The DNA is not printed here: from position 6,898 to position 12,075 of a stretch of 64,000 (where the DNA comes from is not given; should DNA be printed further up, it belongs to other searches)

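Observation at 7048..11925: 1625-aa lipoprotein joining a ~1100-aa alanine-rich helical super-repeat stalk to a TbpB-like barrel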

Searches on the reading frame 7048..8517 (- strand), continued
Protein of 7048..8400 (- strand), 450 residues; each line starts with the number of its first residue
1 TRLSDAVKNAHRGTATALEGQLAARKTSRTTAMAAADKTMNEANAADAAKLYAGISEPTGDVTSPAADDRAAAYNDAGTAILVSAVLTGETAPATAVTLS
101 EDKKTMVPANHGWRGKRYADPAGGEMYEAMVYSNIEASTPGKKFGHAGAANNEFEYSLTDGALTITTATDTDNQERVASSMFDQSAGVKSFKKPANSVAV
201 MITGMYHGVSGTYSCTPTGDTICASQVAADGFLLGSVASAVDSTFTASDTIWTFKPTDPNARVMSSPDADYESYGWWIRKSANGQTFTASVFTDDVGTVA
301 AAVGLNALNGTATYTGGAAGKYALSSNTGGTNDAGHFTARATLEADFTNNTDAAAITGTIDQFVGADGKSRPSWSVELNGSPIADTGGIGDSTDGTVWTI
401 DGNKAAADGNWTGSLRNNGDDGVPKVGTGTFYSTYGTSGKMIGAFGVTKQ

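Call 50: find_encoding_contigs(protein=P0064, flank=10000, max_places=2)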
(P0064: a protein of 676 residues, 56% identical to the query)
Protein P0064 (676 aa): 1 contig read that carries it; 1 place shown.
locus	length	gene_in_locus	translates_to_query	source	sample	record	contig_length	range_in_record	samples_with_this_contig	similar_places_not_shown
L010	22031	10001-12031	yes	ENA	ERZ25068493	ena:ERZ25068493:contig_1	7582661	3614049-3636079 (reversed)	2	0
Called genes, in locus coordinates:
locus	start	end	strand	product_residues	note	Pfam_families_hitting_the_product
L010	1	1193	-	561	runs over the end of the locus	PF03747:ADP_ribosyl_GH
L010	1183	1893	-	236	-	PF14487:DarT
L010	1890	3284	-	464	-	PF00580:UvrD-helicase, PF13245:AAA_19 (weak), PF01443:Viral_helicase1 (faint), PF13361:UvrD_C, PF13538:UvrD_C_2 (faint)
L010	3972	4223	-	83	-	PF05199:GMC_oxred_C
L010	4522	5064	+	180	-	-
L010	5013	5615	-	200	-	-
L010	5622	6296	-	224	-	-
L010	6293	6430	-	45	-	-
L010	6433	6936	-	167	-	-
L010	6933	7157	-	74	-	PF01402:RHH_1 (weak)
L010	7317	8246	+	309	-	PF13609:Porin_4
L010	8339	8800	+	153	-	-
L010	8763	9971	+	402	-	PF07592:DDE_Tnp_ISAZ013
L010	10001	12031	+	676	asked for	-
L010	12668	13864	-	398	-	-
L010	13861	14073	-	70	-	-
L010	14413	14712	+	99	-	-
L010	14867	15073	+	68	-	-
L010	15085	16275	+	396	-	-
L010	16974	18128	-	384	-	PF13356:Arm-DNA-bind_3, PF22022:Phage_int_M, PF00589:Phage_integrase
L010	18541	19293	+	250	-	PF01510:Amidase_2, PF01471:PG_binding_1, PF09374:PG_binding_3 (faint)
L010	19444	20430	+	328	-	PF05685:Uma2 (weak)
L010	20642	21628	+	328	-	PF05685:Uma2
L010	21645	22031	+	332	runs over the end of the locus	PF05685:Uma2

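Call 51: find_encoding_contigs(protein=P0004, flank=10000, max_places=2)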
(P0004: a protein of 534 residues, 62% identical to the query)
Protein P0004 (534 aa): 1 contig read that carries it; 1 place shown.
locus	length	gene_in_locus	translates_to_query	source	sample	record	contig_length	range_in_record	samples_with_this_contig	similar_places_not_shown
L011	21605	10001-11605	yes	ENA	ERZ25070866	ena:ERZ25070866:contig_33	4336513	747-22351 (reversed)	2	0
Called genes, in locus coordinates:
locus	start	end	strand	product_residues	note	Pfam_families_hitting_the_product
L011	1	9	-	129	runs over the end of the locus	PF18480:DUF5615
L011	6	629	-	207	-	PF04255:DUF433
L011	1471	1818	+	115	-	-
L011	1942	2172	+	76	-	-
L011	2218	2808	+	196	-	-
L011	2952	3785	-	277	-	PF00561:Abhydrolase_1 (weak), PF12146:Hydrolase_4 (weak), PF12697:Abhydrolase_6 (weak)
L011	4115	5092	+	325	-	PF03480:DctP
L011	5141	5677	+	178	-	PF04290:DctQ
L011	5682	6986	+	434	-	PF06808:DctM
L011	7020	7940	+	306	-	-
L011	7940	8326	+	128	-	-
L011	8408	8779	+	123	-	-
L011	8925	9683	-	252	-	PF13395:HNH_4 (faint), PF01844:HNH (weak)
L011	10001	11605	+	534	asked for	-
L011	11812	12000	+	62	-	-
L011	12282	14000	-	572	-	-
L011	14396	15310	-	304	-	PF08843:AbiEii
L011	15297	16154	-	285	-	PF17194:AbiEi_3_N, PF11459:AbiEi_3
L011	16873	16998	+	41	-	-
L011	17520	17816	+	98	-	PF13173:AAA_14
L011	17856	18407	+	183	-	PF13635:DUF4143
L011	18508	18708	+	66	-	-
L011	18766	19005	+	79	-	PF02604:PhdYeFM_antitox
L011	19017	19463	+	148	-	PF01850:PIN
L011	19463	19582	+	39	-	-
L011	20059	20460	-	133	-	PF01850:PIN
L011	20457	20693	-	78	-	PF02604:PhdYeFM_antitox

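Call 55: fold_search(model_id=the predicted structure, library=pdb)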
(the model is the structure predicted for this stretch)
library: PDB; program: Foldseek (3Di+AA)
matches with E <= 10: 1099; with E <= 0.001: 5
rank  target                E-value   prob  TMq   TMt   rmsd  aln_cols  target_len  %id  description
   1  5kkx_B                1.9e-05  1.00  0.24  0.46  13.5       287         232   14  Crystal structure of a TbpB C-lobe mutant from Neisseria meningitidis M982 (released 2017-07-19)
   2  5kkx_A                5.9e-05  1.00  0.24  0.47  13.5       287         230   15  Crystal structure of a TbpB C-lobe mutant from Neisseria meningitidis M982 (released 2017-07-19)
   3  4o4x_B                2.0e-04  0.98  0.23  0.22  21.7       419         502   12  Crystal structure of the vaccine antigen Transferrin Binding Protein B (TbpB) double mutant Tyr-167-Ala and Trp-176-Al (released 2015-01-14)
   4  6cuj_A                2.5e-04  1.00  0.21  0.56   5.7       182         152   20  Crystal structure of the C-terminal domain of neisserial heparin binding antigen (NHBA) (released 2018-09-26)
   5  8bk2_B                7.7e-04  1.00  0.22  0.55  15.5       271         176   12  X-ray structure of meningococcal factor H binding protein variant 2 in complex with a specific and bactericidal human  (released 2023-11-22)
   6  2o62_A                2.0e-03  0.38  0.13  0.21  21.8       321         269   10  CRYSTAL STRUCTURE OF A PROTEIN WITH UNKNOWN FUNCTION FROM DUF3598 FAMILY (NPUN_R4044) FROM NOSTOC PUNCTIFORME PCC 7310 (released 2007-02-13)
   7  6rck_B                2.6e-03  0.11  0.09  0.11  27.4       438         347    9  Crystal structure of the OmpK36 GD insertion chimera from Klebsiella pneumonia (released 2019-09-11)
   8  8prn                  2.8e-03  0.11  0.09  0.12  24.6       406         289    8  E1M, K50A, R52A, D97A, E99A MUTANT OF RH. BLASTICA PORIN (released 1998-08-12)
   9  7prn                  3.5e-03  0.09  0.08  0.12  24.5       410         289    9  E1M, D97A, E99A MUTANT OF RH. BLASTICA PORIN (released 1998-08-12)
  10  3prn                  3.7e-03  0.11  0.09  0.12  23.7       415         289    8  E1M, A104W MUTANT OF RH. BLASTICA PORIN (released 1998-08-12)
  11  5prn                  4.3e-03  0.13  0.09  0.13  25.0       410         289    9  E1M, Y96W, S119W MUTANT OF RH. BLASTICA PORIN (released 1998-08-12)
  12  7pzf_E                4.8e-03  0.10  0.09  0.12  26.6       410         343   10  Crystal structure of the OmpK36 TD insertion chimera from Klebsiella pneumonia (released 2022-07-06)
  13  6prn                  5.9e-03  0.09  0.09  0.12  23.7       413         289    8  E1M, K50A, R52A MUTANT OF RH. BLASTICA PORIN (released 1998-08-12)
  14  2prn                  7.0e-03  0.09  0.09  0.12  25.0       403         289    9  RHODOPSEUDOMONAS BLASTICA PORIN, TRIPLE MUTANT E1M, E99W, A116W (released 1999-01-13)
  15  3szv                  7.7e-03  0.09  0.08  0.09  24.4       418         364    8  Crystal structure of Pseudomonas aeruginosa OccK3 (OpdO) (released 2012-02-08)
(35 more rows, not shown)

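Call 60: search_protein_families(library=pfam, proteins=[P0001, P0002, P0011, P0037, P0018], max_evalue=1)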
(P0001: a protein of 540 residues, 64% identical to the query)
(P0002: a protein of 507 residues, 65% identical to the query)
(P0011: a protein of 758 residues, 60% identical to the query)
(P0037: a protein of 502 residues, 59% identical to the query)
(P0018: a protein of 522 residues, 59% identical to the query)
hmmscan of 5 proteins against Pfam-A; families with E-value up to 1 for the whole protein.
P0001 (540 aa): 0 families

P0002 (507 aa): 1 family
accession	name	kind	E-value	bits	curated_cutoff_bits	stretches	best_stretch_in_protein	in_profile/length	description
PF14202.11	TnpW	-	0.23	11.7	25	0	336-350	6-20/35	Transposon-encoded protein TnpW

P0011 (758 aa): 0 families

P0037 (502 aa): 4 families
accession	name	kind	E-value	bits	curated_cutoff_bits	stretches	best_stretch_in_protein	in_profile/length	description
PF06810.17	Phage_scaffold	-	0.015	15.7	35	1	41-107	38-100/170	Phage capsid assembly scaffolding protein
PF24430.1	DUF7553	-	0.084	13.8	27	1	46-102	25-80/85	Family of unknown function (DUF7553)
PF14357.11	DUF4404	-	0.17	13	27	1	49-98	1-49/83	Domain of unknown function (DUF4404)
PF20570.3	DUF6779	-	0.6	11.2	28.1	1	41-60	68-87/108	Domain of unknown function (DUF6779)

P0018 (522 aa): 3 families
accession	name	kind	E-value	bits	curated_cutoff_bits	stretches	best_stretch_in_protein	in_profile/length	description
PF06810.17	Phage_scaffold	-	2.7e-06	27.9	35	1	21-106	30-107/170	Phage capsid assembly scaffolding protein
PF04728.18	LPP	-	0.028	15.2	29.1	1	58-89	7-38/53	Lipoprotein leucine-zipper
PF16326.10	ABC_tran_CTD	-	0.15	12.7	32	1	28-76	11-59/69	ABC transporter C-terminal domain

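Call 79: search_dna_similar(query=window:7051-8355:-, collection=plasmids, mode=protein, max_rows=15, max_evalue=0.001)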
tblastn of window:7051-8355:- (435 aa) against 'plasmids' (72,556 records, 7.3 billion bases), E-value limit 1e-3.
No match.

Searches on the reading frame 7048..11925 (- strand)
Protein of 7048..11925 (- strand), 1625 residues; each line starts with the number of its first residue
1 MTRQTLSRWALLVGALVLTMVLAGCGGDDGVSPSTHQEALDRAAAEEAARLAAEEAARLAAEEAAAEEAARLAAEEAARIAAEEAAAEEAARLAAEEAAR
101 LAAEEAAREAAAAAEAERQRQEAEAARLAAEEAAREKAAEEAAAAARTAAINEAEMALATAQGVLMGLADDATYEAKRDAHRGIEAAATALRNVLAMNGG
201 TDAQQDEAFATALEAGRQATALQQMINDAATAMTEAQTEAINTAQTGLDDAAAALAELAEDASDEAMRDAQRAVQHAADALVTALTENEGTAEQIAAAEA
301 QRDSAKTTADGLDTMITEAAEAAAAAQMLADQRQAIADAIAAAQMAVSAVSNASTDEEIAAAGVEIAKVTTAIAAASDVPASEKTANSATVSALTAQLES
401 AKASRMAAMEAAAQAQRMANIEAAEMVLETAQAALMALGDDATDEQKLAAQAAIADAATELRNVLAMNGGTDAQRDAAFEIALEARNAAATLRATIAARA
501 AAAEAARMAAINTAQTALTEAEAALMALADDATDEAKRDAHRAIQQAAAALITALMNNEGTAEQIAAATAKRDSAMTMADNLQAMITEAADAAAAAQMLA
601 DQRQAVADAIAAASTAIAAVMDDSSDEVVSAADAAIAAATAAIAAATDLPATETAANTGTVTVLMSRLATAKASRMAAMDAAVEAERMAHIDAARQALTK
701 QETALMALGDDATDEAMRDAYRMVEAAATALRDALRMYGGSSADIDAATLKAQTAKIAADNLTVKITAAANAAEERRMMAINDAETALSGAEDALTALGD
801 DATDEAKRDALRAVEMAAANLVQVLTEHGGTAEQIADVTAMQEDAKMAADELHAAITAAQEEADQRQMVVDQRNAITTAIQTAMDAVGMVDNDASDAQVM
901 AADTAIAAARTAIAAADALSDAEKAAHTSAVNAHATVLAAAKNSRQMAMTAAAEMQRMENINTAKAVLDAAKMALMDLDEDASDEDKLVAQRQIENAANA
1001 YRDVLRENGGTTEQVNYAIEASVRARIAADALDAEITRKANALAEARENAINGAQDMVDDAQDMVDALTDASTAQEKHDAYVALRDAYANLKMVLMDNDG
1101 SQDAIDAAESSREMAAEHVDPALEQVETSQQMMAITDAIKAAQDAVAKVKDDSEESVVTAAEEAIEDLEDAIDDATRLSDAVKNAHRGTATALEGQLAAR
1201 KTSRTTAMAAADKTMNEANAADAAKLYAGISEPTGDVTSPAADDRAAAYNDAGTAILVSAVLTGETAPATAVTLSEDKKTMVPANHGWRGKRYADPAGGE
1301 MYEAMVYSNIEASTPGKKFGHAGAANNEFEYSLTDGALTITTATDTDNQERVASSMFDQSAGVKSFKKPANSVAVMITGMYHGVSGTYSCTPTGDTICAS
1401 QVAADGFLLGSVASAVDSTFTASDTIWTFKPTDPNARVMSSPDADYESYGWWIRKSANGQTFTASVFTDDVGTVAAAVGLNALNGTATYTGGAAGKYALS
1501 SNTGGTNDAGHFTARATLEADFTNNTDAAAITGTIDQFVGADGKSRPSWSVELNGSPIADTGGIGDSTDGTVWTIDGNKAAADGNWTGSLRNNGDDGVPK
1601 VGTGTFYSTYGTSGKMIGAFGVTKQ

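Call 5: search_protein_families(library=pfam, proteins=[window:7048-11925:-], max_evalue=1)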
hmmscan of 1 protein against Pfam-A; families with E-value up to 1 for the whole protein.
window:7048-11925:- (1625 aa): 2 families
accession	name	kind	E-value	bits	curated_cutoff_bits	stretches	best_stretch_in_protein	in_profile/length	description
PF23729.2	Spectrin_Dys-1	-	0.066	13.6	27.6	0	1127-1177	32-83/90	Dystrophin-1-like, spectrin repeat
PF07876.18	Dabb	-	0.67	11.1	25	0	1147-1179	7-39/96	Stress responsive A/B Barrel Domain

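Call 6: search_protein_families(library=ncbifam, proteins=[window:7048-11925:-], max_evalue=1)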
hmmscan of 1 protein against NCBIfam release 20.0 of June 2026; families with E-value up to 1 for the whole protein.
window:7048-11925:- (1625 aa): 1 family
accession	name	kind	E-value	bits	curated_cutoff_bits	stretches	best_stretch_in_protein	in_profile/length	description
NF047847.2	SS_mature_LptM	equivalog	0.7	10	27.7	0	8-26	3-21/31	LPS translocon maturation chaperone LptM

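Call 65: find_encoding_contigs(protein=window:7048-11925:-, flank=2000, max_places=5)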
Protein window:7048-11925:- (1625 aa): no gene with exactly this product is on record in the collection.
